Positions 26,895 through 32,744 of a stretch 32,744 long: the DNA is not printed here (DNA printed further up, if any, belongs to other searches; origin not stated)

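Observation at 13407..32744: One ORF longer than 19.3 kb: a giant tail-anchored surface protein (at least 6,443 aa) with no recognisable wall-anchoring signal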

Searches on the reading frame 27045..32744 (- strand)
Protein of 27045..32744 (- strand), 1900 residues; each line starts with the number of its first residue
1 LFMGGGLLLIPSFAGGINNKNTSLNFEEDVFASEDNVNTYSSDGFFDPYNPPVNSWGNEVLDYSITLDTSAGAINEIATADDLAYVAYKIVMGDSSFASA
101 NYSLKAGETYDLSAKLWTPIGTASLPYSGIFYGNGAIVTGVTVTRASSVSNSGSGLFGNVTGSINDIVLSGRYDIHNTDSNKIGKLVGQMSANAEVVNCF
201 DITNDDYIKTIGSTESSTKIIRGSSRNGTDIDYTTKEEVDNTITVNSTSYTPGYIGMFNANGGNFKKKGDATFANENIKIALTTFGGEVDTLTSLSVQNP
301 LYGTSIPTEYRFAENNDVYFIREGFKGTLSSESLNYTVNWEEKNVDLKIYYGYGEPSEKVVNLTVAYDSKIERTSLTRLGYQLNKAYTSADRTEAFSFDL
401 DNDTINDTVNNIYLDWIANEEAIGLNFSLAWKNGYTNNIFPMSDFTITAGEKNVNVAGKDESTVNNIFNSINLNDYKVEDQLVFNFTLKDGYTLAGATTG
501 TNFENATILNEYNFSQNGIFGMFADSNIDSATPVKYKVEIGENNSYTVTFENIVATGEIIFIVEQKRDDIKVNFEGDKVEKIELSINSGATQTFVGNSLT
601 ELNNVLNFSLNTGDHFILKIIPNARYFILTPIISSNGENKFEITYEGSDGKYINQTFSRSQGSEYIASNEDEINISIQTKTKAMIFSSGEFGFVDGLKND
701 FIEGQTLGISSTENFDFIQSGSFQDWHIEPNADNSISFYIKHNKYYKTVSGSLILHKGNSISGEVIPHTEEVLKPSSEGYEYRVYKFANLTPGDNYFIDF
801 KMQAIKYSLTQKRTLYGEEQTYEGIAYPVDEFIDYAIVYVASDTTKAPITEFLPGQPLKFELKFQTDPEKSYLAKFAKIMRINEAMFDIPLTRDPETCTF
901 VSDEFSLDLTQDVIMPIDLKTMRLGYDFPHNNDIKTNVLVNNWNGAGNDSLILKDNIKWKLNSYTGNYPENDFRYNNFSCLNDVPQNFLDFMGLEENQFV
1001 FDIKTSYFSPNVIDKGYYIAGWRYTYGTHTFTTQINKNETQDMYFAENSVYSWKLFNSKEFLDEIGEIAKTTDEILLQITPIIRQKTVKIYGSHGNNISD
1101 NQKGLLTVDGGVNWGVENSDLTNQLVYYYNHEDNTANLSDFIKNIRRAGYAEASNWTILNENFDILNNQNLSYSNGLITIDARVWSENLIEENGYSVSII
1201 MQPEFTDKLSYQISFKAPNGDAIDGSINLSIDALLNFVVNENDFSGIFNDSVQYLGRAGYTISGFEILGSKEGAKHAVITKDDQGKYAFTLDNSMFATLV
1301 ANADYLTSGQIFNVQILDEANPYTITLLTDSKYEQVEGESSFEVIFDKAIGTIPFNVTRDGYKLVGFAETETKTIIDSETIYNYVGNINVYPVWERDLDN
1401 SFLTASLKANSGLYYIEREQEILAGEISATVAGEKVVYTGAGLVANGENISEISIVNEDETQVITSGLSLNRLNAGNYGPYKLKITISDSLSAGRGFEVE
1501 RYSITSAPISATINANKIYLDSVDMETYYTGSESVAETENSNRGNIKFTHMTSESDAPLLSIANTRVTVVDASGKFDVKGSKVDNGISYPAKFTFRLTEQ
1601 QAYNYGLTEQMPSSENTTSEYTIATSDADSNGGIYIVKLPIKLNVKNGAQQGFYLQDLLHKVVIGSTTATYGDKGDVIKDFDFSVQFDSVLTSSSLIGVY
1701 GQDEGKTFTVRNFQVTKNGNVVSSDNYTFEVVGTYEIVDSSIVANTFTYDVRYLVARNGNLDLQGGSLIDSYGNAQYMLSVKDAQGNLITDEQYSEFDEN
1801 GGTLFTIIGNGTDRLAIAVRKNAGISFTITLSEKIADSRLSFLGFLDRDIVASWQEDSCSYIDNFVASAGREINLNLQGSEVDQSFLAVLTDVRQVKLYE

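Call 12: find_homologous_proteins(query=window:27045-32744:-, max_evalue=0.001)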
Query window:27045-32744:- (1900 aa): 2 proteins with E <= 0.001 among 8000 candidates.
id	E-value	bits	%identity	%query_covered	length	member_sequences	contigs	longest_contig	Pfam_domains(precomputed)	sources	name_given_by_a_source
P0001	7.6e-135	469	30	47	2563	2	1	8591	PF18676.7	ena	-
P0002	1.2e-54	204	32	29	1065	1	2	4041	-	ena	-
